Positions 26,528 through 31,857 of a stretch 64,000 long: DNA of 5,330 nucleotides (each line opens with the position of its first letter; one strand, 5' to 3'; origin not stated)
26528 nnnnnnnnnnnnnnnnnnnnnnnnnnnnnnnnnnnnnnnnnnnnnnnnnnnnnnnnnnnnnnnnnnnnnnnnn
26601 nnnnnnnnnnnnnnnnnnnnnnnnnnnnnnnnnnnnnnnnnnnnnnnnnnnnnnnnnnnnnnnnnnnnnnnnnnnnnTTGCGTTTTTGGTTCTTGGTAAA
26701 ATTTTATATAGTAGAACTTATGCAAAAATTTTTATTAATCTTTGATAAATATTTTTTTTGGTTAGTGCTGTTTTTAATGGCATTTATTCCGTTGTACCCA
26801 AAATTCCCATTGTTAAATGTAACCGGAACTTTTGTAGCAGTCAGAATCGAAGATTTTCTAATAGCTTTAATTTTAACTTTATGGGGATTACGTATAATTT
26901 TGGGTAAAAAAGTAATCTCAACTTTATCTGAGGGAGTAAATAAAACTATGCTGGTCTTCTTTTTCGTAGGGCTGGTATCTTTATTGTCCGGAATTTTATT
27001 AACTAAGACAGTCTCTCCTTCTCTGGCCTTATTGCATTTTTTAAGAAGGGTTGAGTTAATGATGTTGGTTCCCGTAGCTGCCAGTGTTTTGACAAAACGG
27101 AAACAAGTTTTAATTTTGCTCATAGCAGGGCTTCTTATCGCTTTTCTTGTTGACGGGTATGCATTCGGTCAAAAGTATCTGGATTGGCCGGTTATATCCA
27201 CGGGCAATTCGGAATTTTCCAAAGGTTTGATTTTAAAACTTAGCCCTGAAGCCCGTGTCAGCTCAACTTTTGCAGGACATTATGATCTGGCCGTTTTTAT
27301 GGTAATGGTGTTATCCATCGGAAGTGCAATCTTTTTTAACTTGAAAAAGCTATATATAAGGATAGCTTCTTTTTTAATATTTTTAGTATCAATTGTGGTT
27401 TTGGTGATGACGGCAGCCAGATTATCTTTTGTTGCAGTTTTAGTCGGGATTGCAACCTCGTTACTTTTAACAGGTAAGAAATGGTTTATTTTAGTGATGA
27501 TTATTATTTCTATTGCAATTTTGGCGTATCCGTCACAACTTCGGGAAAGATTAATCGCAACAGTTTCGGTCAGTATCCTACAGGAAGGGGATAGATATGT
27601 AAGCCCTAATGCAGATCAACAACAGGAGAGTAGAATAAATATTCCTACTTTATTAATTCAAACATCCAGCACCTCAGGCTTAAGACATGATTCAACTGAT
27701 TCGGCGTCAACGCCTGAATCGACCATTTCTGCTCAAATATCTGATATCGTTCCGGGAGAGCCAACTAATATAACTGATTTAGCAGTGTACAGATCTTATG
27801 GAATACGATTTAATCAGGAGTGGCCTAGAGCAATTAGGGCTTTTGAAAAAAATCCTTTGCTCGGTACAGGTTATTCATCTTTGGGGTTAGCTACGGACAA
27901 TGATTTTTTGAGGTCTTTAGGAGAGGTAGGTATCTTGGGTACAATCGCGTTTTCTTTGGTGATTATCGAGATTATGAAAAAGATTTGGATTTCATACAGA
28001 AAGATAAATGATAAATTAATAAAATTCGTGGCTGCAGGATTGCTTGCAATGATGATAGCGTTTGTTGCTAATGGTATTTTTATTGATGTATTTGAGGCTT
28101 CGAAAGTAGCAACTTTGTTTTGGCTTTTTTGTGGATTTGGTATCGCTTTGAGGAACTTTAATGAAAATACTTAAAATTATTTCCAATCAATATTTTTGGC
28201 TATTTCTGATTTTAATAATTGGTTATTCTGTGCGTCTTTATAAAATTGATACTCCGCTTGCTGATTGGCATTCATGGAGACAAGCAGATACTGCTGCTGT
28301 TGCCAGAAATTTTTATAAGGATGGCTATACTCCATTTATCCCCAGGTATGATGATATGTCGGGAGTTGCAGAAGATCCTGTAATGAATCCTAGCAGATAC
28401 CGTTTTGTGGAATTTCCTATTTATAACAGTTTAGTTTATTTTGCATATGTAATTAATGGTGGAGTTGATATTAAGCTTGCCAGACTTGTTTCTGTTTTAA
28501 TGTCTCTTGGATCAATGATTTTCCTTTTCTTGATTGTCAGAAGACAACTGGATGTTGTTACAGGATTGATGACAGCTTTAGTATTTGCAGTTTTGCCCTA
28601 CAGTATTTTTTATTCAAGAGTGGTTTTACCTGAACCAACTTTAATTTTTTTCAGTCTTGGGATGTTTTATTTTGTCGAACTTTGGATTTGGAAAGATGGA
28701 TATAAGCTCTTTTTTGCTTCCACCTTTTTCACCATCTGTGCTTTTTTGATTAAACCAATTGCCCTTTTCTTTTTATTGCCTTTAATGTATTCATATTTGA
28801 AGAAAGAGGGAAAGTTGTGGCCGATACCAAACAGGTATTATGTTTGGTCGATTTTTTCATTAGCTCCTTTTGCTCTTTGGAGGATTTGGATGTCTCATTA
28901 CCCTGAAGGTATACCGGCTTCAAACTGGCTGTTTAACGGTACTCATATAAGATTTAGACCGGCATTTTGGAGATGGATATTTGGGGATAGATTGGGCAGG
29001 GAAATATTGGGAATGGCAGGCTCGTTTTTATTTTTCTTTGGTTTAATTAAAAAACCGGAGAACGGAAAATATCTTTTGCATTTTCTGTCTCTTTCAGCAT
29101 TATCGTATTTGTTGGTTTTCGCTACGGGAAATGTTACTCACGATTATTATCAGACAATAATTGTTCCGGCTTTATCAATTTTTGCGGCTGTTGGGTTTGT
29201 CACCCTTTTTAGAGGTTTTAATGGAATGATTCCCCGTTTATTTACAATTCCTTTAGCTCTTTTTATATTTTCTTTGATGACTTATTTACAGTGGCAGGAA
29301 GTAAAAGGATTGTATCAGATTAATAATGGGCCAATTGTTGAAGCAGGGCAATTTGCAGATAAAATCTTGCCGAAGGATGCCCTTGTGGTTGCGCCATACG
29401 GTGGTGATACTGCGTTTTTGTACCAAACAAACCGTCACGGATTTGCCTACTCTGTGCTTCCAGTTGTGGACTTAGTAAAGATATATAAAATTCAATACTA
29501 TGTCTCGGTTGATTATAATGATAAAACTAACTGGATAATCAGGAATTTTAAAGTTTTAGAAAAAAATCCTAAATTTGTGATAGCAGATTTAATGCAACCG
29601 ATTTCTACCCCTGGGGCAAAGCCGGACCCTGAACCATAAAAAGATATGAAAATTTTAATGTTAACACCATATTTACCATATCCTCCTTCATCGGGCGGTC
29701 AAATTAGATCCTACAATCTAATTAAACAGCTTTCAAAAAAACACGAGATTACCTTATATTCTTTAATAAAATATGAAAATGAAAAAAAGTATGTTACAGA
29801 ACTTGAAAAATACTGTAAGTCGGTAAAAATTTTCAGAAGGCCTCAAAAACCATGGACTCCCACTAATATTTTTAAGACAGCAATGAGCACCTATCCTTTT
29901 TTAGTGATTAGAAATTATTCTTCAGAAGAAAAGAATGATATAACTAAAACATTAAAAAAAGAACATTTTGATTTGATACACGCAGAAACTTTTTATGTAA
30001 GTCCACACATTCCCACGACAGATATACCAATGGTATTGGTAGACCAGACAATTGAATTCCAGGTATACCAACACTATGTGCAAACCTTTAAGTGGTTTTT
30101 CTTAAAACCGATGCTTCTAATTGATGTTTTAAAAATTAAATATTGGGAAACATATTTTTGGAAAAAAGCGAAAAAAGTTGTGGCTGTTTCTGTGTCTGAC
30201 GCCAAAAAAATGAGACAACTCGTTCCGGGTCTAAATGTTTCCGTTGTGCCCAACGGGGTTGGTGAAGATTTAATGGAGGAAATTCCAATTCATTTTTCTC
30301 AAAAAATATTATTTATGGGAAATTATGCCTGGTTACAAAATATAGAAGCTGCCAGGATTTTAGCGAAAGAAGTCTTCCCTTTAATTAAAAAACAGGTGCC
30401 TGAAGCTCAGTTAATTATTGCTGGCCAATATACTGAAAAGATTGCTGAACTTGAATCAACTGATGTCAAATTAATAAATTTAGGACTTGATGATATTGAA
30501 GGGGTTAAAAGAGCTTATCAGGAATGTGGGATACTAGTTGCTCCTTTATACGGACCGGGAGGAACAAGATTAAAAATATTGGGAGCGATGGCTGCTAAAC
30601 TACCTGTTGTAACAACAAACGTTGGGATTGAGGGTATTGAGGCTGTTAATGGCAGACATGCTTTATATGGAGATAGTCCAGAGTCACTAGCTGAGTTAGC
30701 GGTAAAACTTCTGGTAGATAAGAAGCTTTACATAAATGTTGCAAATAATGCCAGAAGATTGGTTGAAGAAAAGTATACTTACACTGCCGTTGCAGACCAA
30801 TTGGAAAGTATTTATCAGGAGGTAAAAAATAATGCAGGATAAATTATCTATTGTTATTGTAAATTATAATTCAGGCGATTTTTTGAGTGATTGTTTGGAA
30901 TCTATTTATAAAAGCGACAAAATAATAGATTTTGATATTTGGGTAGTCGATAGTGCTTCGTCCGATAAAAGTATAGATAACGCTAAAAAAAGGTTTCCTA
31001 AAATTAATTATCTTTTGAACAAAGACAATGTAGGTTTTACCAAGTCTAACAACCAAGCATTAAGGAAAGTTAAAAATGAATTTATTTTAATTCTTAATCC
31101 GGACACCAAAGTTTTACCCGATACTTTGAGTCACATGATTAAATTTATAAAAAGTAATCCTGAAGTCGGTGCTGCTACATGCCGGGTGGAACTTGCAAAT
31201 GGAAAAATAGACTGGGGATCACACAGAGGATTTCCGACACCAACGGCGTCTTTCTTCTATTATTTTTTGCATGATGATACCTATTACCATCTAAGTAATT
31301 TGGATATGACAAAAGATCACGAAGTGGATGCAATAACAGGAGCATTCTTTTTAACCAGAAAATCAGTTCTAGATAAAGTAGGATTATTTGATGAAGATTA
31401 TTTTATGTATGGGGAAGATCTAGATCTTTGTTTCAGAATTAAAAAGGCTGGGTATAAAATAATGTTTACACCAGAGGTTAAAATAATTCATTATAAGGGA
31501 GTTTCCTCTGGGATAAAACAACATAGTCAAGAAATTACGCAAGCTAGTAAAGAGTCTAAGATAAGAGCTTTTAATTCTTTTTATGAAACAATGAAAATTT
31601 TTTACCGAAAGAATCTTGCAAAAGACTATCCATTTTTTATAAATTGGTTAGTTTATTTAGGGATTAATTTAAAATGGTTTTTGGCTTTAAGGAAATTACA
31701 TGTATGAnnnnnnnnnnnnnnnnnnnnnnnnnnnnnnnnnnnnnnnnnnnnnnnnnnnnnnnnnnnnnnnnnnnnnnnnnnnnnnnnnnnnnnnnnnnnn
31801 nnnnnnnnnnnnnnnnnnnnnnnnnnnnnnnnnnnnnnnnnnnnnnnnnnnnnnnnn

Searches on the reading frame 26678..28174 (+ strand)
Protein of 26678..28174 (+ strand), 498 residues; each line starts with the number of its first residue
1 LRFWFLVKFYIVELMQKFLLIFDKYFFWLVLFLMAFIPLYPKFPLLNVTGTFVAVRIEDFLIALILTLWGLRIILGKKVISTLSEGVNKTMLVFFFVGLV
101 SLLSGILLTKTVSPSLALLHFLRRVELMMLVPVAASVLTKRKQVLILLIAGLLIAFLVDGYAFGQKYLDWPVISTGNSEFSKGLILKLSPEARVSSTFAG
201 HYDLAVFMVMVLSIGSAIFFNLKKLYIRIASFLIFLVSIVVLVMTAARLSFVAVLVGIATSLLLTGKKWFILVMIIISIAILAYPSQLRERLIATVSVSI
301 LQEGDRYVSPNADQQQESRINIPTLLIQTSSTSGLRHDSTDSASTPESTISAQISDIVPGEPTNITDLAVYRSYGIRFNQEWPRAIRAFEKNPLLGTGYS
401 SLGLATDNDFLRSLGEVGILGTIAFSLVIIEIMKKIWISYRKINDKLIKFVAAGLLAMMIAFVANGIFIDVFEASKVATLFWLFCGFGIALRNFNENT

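Call 67: search_protein_families(library=pfam, proteins=[window:26678-28174:+], max_evalue=0.0001)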
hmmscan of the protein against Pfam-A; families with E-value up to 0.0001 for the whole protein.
window:26678-28174:+ (498 aa): 1 family
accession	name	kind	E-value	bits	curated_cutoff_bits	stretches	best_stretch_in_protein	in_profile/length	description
PF04932.20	Wzy_C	-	6.4e-07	29.7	31.7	1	234-425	2-148/149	O-Antigen ligase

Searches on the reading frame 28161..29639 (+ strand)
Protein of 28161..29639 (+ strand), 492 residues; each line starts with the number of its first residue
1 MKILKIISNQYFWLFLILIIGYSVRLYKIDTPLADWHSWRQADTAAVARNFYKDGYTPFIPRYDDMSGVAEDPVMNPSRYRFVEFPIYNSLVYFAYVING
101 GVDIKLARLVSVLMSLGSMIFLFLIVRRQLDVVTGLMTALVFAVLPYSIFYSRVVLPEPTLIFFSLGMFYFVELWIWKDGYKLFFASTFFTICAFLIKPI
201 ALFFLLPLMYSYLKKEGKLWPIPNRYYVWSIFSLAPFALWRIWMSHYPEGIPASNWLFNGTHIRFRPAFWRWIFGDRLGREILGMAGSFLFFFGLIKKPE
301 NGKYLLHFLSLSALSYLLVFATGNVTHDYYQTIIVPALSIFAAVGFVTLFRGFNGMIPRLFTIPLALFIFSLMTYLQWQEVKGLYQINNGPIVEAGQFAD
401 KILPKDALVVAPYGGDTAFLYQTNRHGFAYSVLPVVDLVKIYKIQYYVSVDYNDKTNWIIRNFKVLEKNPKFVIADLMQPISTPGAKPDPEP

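Call 67: search_protein_families(library=pfam, proteins=[window:28161-29639:+], max_evalue=0.0001)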
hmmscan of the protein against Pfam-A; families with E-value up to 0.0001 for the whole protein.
window:28161-29639:+ (492 aa): 1 family
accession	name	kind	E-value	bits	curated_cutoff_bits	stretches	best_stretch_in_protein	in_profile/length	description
PF13231.12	PMT_2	-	3.8e-08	34.2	26.1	1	101-243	18-160/160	Dolichyl-phosphate-mannose-protein mannosyltransferase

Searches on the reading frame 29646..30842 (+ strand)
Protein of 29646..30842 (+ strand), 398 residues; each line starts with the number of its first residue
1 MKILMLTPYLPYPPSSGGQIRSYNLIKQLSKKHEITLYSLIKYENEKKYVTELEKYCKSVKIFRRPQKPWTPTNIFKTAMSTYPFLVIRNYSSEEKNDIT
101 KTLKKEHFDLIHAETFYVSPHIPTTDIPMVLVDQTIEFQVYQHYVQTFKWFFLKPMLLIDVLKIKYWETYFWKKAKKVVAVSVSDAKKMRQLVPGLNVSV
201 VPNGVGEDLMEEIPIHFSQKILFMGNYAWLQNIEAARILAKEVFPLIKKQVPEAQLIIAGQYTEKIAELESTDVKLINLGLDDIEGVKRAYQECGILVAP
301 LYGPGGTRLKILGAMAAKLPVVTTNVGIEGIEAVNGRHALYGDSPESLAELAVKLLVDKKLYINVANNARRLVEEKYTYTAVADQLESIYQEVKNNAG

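Call 67: search_protein_families(library=pfam, proteins=[window:29646-30842:+], max_evalue=0.0001)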
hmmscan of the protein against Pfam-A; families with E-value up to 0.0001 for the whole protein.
window:29646-30842:+ (398 aa): 4 families
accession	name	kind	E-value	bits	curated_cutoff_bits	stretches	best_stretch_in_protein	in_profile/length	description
PF13692.12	Glyco_trans_1_4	-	1e-19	71.6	27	1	219-357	2-141/142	Glycosyl transferases group 1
PF00534.26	Glycos_transf_1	-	6.6e-11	42.5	26.4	1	221-371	18-171/172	Glycosyl transferases group 1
PF13439.12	Glyco_transf_4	-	3e-09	37.6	28.5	1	17-205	3-166/170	Glycosyltransferase Family 4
PF13524.12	Glyco_trans_1_2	-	2.4e-05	24.8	25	1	304-387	60-143/144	Glycosyl transferase-like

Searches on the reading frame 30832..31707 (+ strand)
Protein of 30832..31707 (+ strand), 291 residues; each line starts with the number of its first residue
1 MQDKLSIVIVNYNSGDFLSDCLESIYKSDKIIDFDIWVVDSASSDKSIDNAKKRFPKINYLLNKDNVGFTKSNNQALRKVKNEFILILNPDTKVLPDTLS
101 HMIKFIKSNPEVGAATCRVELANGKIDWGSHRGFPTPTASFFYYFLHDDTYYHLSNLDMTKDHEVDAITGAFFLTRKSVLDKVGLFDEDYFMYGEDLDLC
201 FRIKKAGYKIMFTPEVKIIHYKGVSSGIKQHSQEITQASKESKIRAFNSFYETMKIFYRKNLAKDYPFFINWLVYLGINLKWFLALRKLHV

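Call 67: search_protein_families(library=pfam, proteins=[window:30832-31707:+], max_evalue=0.0001)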
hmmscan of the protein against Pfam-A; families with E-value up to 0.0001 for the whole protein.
window:30832-31707:+ (291 aa): 6 families
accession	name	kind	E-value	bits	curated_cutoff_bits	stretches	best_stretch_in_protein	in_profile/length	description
PF13641.12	Glyco_tranf_2_3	-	3.7e-23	83.2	27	1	5-224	3-215/230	Glycosyltransferase like family 2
PF00535.33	Glycos_transf_2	-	3.1e-22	79.7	23.3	1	6-183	1-167/168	Glycosyl transferase family 2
PF13632.12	Glyco_trans_2_3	-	5e-12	46.5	27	1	84-231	1-132/198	Glycosyl transferase family group 2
PF13712.12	Glyco_tranf_2_5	-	5.7e-06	26.6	27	1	71-223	43-192/210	Glycosyltransferase like family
PF13506.12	Glyco_transf_21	-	1.3e-05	25.2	21.7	1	74-216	23-150/174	Glycosyl transferase family 21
PF10111.15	Glyco_tranf_2_2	-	5.1e-05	23.3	27.3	0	33-108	29-108/276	Glycosyltransferase like family 2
